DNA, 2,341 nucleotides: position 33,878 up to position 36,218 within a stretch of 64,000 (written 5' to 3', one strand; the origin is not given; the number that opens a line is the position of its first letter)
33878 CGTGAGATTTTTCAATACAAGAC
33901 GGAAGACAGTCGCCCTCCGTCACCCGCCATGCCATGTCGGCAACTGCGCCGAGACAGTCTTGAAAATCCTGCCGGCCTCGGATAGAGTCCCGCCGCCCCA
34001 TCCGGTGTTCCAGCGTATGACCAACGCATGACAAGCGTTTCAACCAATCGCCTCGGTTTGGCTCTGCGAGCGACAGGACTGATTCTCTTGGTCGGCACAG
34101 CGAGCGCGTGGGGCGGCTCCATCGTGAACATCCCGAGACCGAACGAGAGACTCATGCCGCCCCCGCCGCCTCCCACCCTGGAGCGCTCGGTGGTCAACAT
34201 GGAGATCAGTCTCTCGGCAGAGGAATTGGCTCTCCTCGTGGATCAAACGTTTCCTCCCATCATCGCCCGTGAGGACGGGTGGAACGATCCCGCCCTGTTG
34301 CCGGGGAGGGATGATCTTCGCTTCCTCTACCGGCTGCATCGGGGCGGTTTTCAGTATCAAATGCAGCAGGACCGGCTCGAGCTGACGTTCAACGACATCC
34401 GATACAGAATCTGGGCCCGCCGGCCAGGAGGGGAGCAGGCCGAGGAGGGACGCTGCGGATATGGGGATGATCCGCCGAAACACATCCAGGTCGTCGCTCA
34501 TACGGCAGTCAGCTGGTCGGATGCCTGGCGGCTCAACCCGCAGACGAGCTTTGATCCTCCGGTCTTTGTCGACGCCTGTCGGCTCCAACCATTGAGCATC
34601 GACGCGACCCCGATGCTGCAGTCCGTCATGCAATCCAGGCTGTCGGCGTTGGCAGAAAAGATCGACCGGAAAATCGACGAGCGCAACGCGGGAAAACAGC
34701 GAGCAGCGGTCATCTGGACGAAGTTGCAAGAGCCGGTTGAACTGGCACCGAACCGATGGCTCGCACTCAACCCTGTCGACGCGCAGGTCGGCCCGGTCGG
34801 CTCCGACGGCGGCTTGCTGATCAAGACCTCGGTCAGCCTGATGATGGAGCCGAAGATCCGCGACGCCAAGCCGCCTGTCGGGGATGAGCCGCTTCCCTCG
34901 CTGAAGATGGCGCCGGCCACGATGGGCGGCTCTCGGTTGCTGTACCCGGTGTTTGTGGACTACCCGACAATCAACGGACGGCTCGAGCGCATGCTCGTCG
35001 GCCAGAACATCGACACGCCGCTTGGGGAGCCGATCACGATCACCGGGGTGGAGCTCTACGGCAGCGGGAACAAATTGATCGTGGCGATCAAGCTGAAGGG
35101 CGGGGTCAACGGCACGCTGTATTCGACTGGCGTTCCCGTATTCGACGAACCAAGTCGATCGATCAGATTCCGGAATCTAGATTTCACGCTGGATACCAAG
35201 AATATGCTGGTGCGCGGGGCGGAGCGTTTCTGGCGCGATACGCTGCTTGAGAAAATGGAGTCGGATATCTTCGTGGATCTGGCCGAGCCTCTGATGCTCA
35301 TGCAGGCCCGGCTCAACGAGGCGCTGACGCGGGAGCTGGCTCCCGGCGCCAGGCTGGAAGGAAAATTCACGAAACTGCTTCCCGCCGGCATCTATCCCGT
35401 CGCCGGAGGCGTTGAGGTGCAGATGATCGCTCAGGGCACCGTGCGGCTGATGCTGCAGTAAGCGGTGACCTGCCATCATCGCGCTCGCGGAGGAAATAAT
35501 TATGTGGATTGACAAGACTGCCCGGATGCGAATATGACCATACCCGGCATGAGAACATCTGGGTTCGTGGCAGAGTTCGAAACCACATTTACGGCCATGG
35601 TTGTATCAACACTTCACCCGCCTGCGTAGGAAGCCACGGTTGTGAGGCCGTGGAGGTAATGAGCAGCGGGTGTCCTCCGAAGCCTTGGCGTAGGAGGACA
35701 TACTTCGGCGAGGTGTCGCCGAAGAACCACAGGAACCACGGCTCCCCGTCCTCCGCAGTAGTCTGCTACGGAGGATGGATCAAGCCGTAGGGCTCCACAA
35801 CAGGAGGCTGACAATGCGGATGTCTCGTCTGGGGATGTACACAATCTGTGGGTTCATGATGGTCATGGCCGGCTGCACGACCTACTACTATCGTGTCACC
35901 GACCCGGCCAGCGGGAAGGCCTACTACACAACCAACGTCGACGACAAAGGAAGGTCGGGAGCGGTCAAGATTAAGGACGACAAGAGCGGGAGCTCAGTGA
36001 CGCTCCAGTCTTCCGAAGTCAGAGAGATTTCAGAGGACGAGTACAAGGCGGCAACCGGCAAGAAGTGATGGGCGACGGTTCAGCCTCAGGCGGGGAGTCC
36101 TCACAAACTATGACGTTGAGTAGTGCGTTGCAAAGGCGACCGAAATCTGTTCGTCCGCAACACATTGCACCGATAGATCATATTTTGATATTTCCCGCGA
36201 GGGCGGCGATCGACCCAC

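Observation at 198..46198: Candidate periplasmic lipid-handling/remodelling island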

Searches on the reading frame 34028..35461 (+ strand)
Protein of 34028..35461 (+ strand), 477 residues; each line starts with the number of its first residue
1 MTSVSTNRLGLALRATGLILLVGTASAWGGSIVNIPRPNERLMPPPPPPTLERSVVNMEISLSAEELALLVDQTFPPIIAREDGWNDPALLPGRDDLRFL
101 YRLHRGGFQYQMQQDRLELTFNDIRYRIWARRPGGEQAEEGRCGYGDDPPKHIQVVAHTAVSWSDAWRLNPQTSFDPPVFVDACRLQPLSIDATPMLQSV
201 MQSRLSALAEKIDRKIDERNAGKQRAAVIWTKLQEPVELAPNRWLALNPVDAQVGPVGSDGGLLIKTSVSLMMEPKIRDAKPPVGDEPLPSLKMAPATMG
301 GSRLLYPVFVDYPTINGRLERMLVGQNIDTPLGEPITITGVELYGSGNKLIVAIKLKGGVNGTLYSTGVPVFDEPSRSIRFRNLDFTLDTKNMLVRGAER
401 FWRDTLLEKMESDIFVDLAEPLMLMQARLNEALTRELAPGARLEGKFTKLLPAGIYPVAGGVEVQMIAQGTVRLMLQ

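Call 6: search_protein_families(library=pfam, proteins=[window:34028-35461:+], max_evalue=0.01)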
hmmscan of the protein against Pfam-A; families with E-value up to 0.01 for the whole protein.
window:34028-35461:+ (477 aa): 1 family
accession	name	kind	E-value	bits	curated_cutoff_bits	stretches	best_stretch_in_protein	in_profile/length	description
PF14356.11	DUF4403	-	5.7e-71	239.8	28.3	1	53-475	2-424/425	Domain of unknown function (DUF4403)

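Call 23: find_homologous_proteins(query=window:34028-35461:+)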
Query window:34028-35461:+ (477 aa): 51 proteins with E <= 0.001 among 8000 candidates.
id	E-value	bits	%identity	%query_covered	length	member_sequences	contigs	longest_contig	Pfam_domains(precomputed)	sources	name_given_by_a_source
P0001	0.0e+0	1075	100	100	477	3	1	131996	PF14356.12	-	-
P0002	1.6e-285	965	89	100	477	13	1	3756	PF14356.12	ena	-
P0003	3.2e-279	945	87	99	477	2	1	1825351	PF14356.12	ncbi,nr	ncbi:MAG: DUF4403 family protein [Nitrospira sp.]|nr:DUF4403 family protein [Nitrospira sp.]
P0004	2.0e-271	919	85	99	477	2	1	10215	PF14356.12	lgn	-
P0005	3.1e-270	915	84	100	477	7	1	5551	PF14356.12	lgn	-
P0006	3.9e-268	908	84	100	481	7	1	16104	PF14356.12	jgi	-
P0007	1.9e-265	899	82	100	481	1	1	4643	PF14356.12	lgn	-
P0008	7.5e-189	647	59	100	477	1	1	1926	PF14356.12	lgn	-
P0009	6.5e-176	604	56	99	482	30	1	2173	PF14356.12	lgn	-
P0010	4.2e-164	565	54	97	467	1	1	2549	PF14356.12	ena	-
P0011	3.2e-161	556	56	89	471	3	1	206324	PF14356.12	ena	-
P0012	9.3e-161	554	53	95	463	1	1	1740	PF14356.12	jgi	jgi:hypothetical protein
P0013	7.7e-156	538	51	95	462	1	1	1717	PF14356.12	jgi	jgi:Domain of unknown function (DUF4403)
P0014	1.1e-155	537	51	96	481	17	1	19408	PF14356.12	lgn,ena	-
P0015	2.2e-155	536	50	98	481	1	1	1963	PF14356.12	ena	-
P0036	1.8e-120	421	44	95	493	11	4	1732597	PF14356.12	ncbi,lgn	-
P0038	1.5e-110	388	45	85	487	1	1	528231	PF14356.12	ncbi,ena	-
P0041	1.6e-84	303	36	96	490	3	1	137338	PF14356.12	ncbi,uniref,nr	ncbi:hypothetical protein NITLEN_90123 [Nitrospira lenta]|uniref:DUF4403 family protein n=2 Tax=Nitr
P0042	5.9e-47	179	30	89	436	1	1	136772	PF14356.12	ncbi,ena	-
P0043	2.0e-34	137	29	91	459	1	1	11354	PF14356.12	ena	-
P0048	9.9e-26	109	26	75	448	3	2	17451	PF14356.12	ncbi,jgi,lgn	-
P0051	8.6e-19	86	27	61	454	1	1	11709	PF14356.12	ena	-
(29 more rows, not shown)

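Call 24: find_encoding_contigs(protein=P0003, flank=10000, max_places=2)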
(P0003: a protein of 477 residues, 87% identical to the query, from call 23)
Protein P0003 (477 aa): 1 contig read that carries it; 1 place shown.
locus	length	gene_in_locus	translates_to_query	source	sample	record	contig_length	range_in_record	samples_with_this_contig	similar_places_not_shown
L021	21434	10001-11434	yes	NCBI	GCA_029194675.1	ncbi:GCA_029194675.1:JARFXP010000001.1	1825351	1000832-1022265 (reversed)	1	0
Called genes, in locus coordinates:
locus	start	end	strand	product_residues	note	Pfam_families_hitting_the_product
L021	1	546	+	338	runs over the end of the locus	PF00174:Oxidored_molyb, PF03404:Mo-co_dimer (weak)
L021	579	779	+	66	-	-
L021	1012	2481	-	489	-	PF00128:Alpha-amylase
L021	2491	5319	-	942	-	PF22422:MGH1-like_GH, PF03200:Glyco_hydro_63, PF22422:MGH1-like_GH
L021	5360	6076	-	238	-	PF04366:Ysc84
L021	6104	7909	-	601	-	PF00924:MS_channel_2nd, PF21082:MS_channel_3rd (weak)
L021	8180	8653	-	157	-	-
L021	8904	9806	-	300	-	PF00582:Usp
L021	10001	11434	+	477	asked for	PF14356:DUF4403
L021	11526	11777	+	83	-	-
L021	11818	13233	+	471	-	PF01734:Patatin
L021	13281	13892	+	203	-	-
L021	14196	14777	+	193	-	-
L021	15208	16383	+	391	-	PF13173:AAA_14, PF13635:DUF4143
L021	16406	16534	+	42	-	-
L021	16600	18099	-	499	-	PF01435:Peptidase_M48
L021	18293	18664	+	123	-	PF11220:DUF3015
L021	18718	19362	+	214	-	-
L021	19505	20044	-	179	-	PF00924:MS_channel_2nd, PF21082:MS_channel_3rd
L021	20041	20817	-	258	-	-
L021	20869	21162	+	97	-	-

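Call 25: find_encoding_contigs(protein=P0011, flank=10000, max_places=2)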
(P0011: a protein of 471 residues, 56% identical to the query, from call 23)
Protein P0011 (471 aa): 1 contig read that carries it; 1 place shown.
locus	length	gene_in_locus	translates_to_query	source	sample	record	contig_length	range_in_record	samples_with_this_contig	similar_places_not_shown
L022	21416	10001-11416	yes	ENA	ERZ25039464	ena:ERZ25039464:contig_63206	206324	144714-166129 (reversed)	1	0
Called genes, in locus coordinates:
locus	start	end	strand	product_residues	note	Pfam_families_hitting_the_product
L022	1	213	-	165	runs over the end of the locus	PF03168:LEA_2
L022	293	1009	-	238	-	PF04366:Ysc84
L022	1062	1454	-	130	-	-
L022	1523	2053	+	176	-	-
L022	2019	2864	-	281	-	-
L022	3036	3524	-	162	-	-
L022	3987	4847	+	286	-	PF25917:BSH_RND, PF25876:HH_MFP_RND, PF25944:Beta-barrel_RND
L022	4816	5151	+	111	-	PF25967:RND-MFP_C, PF25989:YknX_C (weak)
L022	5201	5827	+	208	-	PF00873:ACR_tran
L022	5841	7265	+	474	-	PF00873:ACR_tran, PF03176:MMPL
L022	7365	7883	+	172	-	PF00873:ACR_tran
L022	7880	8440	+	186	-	PF00873:ACR_tran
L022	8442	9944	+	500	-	PF02321:OEP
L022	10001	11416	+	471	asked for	PF14356:DUF4403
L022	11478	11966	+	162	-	-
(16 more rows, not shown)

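Call 26: find_encoding_contigs(protein=P0036, flank=10000, max_places=2)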
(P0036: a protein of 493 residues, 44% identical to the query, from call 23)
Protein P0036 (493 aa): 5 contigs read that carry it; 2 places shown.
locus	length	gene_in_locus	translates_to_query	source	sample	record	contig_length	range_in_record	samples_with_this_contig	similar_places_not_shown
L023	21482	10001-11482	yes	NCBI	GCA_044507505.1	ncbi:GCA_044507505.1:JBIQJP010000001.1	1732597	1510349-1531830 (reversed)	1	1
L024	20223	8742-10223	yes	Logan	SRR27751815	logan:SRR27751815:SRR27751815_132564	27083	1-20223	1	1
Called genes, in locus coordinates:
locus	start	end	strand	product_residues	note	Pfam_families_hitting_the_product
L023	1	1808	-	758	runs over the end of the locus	PF04879:Molybdop_Fe4S4, PF00384:Molybdopterin, PF01568:Molydop_binding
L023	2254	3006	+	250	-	PF00702:Hydrolase, PF13419:HAD_2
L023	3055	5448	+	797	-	PF03636:Glyco_hydro_65N, PF03632:Glyco_hydro_65m, PF03633:Glyco_hydro_65C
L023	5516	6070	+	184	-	PF13590:DUF4136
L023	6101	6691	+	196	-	PF13590:DUF4136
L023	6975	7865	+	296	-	PF00582:Usp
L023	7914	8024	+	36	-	-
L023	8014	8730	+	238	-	PF04366:Ysc84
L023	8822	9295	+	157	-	-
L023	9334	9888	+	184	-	-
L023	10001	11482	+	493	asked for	PF14356:DUF4403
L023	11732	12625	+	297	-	-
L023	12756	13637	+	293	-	PF01758:SBF, PF13593:SBF_like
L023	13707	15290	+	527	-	PF01590:GAF, PF13185:GAF_2, PF08447:PAS_3, PF07730:HisKA_3, PF02518:HATPase_c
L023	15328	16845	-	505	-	PF07731:Cu-oxidase_2 (faint), PF07732:Cu-oxidase_3, PF13442:Cytochrome_CBB3, PF00034:Cytochrom_C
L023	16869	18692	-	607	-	PF00924:MS_channel_2nd, PF21082:MS_channel_3rd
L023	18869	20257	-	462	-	PF01734:Patatin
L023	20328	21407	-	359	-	-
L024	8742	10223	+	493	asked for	PF14356:DUF4403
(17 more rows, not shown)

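Call 28: find_encoding_contigs(protein=P0041, flank=10000, max_places=1)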
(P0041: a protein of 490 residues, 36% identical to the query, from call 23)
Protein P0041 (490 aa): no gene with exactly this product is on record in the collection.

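Call 29: find_encoding_contigs(protein=P0038, flank=10000, max_places=1)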
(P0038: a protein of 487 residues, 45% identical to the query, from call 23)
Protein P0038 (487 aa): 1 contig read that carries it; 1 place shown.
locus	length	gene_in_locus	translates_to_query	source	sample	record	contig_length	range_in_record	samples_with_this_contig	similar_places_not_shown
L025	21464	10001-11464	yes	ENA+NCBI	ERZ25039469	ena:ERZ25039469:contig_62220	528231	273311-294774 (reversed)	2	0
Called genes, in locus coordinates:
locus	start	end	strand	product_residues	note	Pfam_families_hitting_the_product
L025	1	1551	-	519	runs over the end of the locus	PF00884:Sulfatase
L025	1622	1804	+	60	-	-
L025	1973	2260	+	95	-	PF04255:DUF433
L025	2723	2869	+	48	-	-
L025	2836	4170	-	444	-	PF00033:Cytochrome_B, PF13631:Cytochrom_B_N_2, PF00032:Cytochrom_B_C, PF00034:Cytochrom_C, PF02433:FixO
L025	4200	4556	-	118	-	PF13442:Cytochrome_CBB3, PF00034:Cytochrom_C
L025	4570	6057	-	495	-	PF07731:Cu-oxidase_2 (weak), PF07732:Cu-oxidase_3, PF00127:Copper-bind (faint), PF00034:Cytochrom_C, PF13442:Cytochrome_CBB3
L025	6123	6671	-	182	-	PF00355:Rieske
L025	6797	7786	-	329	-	PF13505:OMP_b-brl (faint)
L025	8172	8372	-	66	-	-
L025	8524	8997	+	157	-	-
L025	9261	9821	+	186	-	PF04366:Ysc84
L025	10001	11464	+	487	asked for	PF14356:DUF4403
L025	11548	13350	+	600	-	PF00924:MS_channel_2nd, PF21082:MS_channel_3rd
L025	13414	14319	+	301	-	PF04338:DUF481 (weak)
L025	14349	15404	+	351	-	-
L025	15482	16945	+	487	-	PF00497:SBP_bac_3, PF01464:SLT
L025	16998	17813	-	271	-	PF03976:PPK2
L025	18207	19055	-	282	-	-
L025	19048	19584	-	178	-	PF01734:Patatin (weak)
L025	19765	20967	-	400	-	PF00871:Acetate_kinase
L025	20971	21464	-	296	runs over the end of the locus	PF01515:PTA_PTB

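Call 30: find_encoding_contigs(protein=P0042, flank=10000, max_places=1)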
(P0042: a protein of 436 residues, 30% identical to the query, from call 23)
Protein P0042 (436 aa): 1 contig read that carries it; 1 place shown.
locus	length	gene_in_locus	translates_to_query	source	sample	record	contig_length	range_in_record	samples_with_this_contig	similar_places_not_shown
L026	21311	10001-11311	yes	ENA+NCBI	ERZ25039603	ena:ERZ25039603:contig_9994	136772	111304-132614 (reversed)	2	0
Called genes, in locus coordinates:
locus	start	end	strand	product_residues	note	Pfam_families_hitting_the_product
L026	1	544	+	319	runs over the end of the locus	-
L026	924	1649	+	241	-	PF13424:TPR_12 (faint), PF07719:TPR_2 (faint), PF13176:TPR_7 (faint), PF13428:TPR_14 (faint), PF13174:TPR_6 (faint), PF13371:TPR_9 (faint), PF13432:TPR_16 (weak), PF14559:TPR_19, +1 more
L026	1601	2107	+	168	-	-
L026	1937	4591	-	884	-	PF00069:Pkinase, PF01636:APH (faint), PF07714:PK_Tyr_Ser-Thr, PF03109:ABC1 (weak), PF00930:DPPIV_N (faint), PF07676:PD40 (faint), PF26549:Tricorn_N, PF26550:Tricorn_2nd (weak)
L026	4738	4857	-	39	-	-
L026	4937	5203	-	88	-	-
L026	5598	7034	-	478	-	PF01839:FG-GAP, PF13517:FG-GAP_3 (faint), PF01839:FG-GAP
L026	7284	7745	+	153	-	-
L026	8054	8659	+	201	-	-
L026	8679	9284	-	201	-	-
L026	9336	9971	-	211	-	-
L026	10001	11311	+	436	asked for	PF14356:DUF4403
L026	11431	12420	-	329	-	PF00924:MS_channel_2nd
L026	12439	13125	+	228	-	PF00171:Aldedh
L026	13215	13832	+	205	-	-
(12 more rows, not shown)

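Call 60: search_protein_families(library=pfam, proteins=[L025:13414-14319:+, L025:14349-15404:+, L021:13281-13892:+], max_evalue=5)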
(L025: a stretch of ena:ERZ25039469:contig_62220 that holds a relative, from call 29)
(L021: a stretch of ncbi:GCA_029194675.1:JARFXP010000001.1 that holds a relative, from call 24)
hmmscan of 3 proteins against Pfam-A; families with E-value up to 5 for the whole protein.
L025:13414-14319:+ (301 aa): 3 families
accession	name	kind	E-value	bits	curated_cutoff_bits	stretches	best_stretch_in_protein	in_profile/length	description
PF04338.18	DUF481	-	1.2e-05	25.9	21.1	1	158-293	92-208/210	Protein of unknown function, DUF481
PF11854.14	MtrB_PioB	-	0.051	12.6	23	1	133-197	165-230/635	Putative outer membrane beta-barrel porin, MtrB/PioB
PF14990.11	DUF4516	-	0.21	11.8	27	1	15-36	4-25/46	Domain of unknown function (DUF4516)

L025:14349-15404:+ (351 aa): 3 families
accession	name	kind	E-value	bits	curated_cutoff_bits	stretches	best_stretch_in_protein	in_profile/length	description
PF04338.18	DUF481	-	0.0019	18.7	21.1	1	208-339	92-204/210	Protein of unknown function, DUF481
PF13505.12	OMP_b-brl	-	0.039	14.6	28.7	1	132-340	27-174/175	Outer membrane protein beta-barrel domain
PF14990.11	DUF4516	-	0.54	10.4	27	1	64-86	4-26/46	Domain of unknown function (DUF4516)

L021:13281-13892:+ (203 aa): 1 family
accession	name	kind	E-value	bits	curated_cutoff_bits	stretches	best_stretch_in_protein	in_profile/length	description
PF04366.17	Ysc84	-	0.0021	18.2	25.1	1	105-203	3-92/127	Las17-binding protein actin regulator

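Call 67: predict_structure(alignment_id=A1)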
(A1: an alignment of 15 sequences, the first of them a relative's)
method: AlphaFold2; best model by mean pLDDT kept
length: 477 residues; sequences in the alignment: 15
mean_pLDDT: 81.5   pTM: 0.67
mean pLDDT of the five models: 81.5, 80.5, 78.9, 78.5, 78.0
residues with pLDDT >= 90: 109; 70-90: 293; 50-70: 56; < 50: 19
segments of 3 or more residues with pLDDT < 50: 1-7, 21-31
pLDDT, mean of each block of 10 residues (from residue 1): 44 53 39 65 70 84 80 85 62 82 89 83 91 78 87 92 86 92 85 86 90 81 82 88 88 86 80 89 90 82 87 91 87 83 87 88 87 90 82 60 73 86 88 87 89 86 90 82
secondary structure, 60 per line:
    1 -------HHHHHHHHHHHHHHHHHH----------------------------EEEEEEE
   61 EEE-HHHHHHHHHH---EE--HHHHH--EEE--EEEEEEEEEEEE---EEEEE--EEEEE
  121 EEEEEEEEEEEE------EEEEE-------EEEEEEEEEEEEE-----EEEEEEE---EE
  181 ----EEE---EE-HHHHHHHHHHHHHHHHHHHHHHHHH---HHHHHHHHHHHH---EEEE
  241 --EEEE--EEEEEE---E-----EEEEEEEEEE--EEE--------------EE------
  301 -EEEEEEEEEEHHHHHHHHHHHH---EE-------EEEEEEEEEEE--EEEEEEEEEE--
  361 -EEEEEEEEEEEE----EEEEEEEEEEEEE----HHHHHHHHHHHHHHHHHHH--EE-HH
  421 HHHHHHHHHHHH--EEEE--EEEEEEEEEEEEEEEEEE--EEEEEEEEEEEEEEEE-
elements in order: H8-25 E54-63 H65-74 H82-86 E89-91 E94-105 E109-113 E116-132 E139-143 E151-163 E169-175 E185-187 H194-218 H222-233 E237-240 E243-246 E249-254 E264-273 E276-278 E302-311 H312-323 E336-346 E349-358 E362-373 E378-390 H395-413 H419-432 E435-438 E441-458 E461-476

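Call 72: fold_search(model_id=the predicted structure, library=pdb)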
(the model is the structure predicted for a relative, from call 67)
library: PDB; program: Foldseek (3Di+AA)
matches with E <= 10: 461; with E <= 0.001: 5
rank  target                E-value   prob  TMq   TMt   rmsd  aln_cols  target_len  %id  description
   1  4m4d_A                3.3e-09  1.00  0.25  0.25  13.9       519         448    9  Crystal structure of lipopolysaccharide binding protein (released 2013-10-30)
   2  4m4d_B                3.3e-09  1.00  0.21  0.22  14.2       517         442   10  Crystal structure of lipopolysaccharide binding protein (released 2013-10-30)
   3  1ewf                  4.0e-09  1.00  0.23  0.24  13.9       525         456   10  THE 1.7 ANGSTROM CRYSTAL STRUCTURE OF BPI (released 2000-06-21)
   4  8bgm_B                1.2e-05  0.99  0.20  0.20  16.8       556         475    6  Crystal structure of the OrfX1-OrfX3 complex from the PMP1 neurotoxin gene cluster (released 2022-12-07)
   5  8bgm_D                2.5e-05  0.97  0.19  0.19  16.1       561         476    7  Crystal structure of the OrfX1-OrfX3 complex from the PMP1 neurotoxin gene cluster (released 2022-12-07)
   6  8fbd_B                1.0e-03  0.63  0.17  0.17  17.2       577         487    8  Crystal structure of OrfX1-OrfX3 complex from Clostridium botulinum E1 (released 2022-12-21)
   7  5i7k_A                1.7e-02  0.75  0.14  0.25  10.0       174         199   14  Crystal Structure of Human SPLUNC1 Dolphin Mutant D1 (G58A, S61A, G62E, G63D, G66D, I67T) (released 2016-05-18)
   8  5i7l_B                2.8e-02  0.90  0.18  0.36  12.8       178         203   11  Crystal Structure of SPLUNC1 Disulfide Mutant M2 (A48C, V253C) (released 2016-05-18)
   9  3h4z_A                3.1e-02  0.92  0.17  0.14   9.4       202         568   12  Crystal Structure of an MBP-Der p 7 fusion protein (released 2010-03-31)
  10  4kgh_A                4.0e-02  0.77  0.17  0.32   9.6       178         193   10  Crystal Structure of human splunc1 lacking the secretion signal sequence (released 2013-09-25)
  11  6xlf_C                4.0e-02  0.25  0.15  0.20  31.2       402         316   10  Full-length Hsc82 in complex with Aha1 in the presence of AMP-PNP (released 2021-06-30)
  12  9cap_A                4.7e-02  0.13  0.14  0.06  38.4       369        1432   10  Structure of the LPD-3 complex (released 2025-04-23)
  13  6baq_E                5.2e-02  0.66  0.14  0.28  11.2       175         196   12  Mus musculus BPIFA1 (released 2018-05-09)
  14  3l6i_B                5.4e-02  0.47  0.14  0.27  11.3       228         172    9  Crystal structure of the uncharacterized lipoprotein yceb from e. coli at the resolution 2.0a. northeast structural ge (released 2010-01-26)
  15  5i7k_B                5.7e-02  0.82  0.16  0.32   8.6       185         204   12  Crystal Structure of Human SPLUNC1 Dolphin Mutant D1 (G58A, S61A, G62E, G63D, G66D, I67T) (released 2016-05-18)
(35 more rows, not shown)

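Call 80: find_encoding_contigs(protein=P0043, flank=10000, max_places=1)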
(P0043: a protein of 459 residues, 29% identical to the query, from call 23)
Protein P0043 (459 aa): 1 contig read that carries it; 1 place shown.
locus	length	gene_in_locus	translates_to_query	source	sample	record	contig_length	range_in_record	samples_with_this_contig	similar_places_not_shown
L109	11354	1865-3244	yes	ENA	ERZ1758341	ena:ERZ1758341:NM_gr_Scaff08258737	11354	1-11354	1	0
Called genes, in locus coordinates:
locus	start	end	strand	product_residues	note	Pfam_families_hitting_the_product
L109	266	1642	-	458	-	PF01835:MG2 (faint)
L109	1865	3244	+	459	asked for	PF14356:DUF4403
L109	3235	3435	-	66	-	PF12844:HTH_19 (weak), PF13384:HTH_23 (weak), PF13560:HTH_31, PF01381:HTH_3, PF13413:HTH_25 (weak), PF13443:HTH_26, PF04545:Sigma70_r4 (weak)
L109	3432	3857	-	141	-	-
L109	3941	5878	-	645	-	PF01432:Peptidase_M3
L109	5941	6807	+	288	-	PF13371:TPR_9 (faint), PF14559:TPR_19 (faint), PF23914:TPR_CcmH_CycH (faint), PF13432:TPR_16 (weak), PF13414:TPR_11 (weak), PF13432:TPR_16 (weak), PF00515:TPR_1 (weak), PF07719:TPR_2 (weak), +5 more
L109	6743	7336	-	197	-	PF01551:Peptidase_M23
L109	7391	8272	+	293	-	PF01149:Fapy_DNA_glyco, PF06831:H2TH, PF06827:zf-FPG_IleRS (weak)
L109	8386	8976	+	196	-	PF07638:Sigma70_ECF (faint), PF04542:Sigma70_r2, PF08281:Sigma70_r4_2, PF04545:Sigma70_r4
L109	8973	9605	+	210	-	-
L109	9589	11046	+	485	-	-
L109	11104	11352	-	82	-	?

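Call 81: find_encoding_contigs(protein=P0048, flank=10000, max_places=1)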
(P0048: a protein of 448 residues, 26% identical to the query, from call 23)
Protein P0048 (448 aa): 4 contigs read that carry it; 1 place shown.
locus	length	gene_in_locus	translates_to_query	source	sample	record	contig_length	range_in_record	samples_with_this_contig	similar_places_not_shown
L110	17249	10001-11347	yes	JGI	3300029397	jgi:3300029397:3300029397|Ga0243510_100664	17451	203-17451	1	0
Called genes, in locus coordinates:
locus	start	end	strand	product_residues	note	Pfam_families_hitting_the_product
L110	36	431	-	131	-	PF05258:DciA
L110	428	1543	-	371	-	PF02515:CoA_transf_3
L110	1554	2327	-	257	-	PF00149:Metallophos, PF13277:YmdB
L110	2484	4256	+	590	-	PF05580:Peptidase_S55 (weak)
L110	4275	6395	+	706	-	-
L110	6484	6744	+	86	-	PF02604:PhdYeFM_antitox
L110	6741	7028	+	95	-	PF05016:ParE_toxin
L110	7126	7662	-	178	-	PF05962:HutD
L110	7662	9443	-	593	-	PF01343:Peptidase_S49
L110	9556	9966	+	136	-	PF06491:Disulph_isomer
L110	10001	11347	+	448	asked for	PF14356:DUF4403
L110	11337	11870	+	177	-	-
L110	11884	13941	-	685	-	PF00676:E1_dh, PF02779:Transket_pyr, PF02780:Transketolase_C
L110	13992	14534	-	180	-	PF08712:Nfu_N, PF01106:NifU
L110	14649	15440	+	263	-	PF00459:Inositol_P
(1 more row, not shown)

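Call 82: find_encoding_contigs(protein=P0051, flank=10000, max_places=1)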
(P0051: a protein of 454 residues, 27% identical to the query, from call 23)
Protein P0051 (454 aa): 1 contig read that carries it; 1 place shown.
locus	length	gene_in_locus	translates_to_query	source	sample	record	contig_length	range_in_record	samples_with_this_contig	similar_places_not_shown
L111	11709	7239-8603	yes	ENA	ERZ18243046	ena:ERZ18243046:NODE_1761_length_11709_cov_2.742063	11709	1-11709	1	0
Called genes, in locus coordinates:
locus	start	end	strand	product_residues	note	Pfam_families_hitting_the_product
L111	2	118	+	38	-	?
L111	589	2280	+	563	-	PF05935:Arylsulfotrans, PF14269:Arylsulfotran_2 (faint), PF18962:Por_Secre_tail (weak)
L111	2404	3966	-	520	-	PF17425:Arylsulfotran_N (weak), PF05935:Arylsulfotrans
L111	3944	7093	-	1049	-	PF13088:BNR_2 (faint), PF25852:DUF6242_C (faint), PF02012:BNR (faint), PF14870:PSII_BNR (faint), PF15902:Sortilin-Vps10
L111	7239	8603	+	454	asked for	PF14356:DUF4403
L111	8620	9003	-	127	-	-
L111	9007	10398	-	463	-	PF03600:CitMHS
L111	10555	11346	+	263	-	-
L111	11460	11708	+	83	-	?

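Call 101: search_protein_families(library=pfam, proteins=[L023:11732-12625:+], max_evalue=5)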
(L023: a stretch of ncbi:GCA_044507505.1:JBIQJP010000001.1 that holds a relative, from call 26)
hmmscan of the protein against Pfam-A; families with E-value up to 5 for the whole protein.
L023:11732-12625:+ (297 aa): 0 families

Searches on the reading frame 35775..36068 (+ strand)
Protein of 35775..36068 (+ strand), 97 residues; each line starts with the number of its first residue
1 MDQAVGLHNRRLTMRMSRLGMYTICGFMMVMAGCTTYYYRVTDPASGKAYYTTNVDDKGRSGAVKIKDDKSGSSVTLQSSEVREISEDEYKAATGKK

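Call 6: search_protein_families(library=pfam, proteins=[window:35775-36068:+], max_evalue=0.01)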
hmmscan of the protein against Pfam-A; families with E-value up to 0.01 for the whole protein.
window:35775-36068:+ (97 aa): 0 families

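Call 39: search_protein_families(library=ncbifam, proteins=[window:35775-36068:+], max_evalue=0.01)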
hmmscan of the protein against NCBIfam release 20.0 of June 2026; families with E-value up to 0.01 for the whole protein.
window:35775-36068:+ (97 aa): 1 family
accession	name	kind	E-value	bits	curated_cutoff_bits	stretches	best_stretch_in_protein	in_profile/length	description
NF033216.1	lipo_YgdI_YgdR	subfamily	0.00031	20.6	42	1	20-87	5-70/71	YgdI/YgdR family lipoprotein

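Call 60: search_protein_families(library=pfam, proteins=[window:35775-36068:+], max_evalue=5)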
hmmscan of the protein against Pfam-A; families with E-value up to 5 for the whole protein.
window:35775-36068:+ (97 aa): 0 families
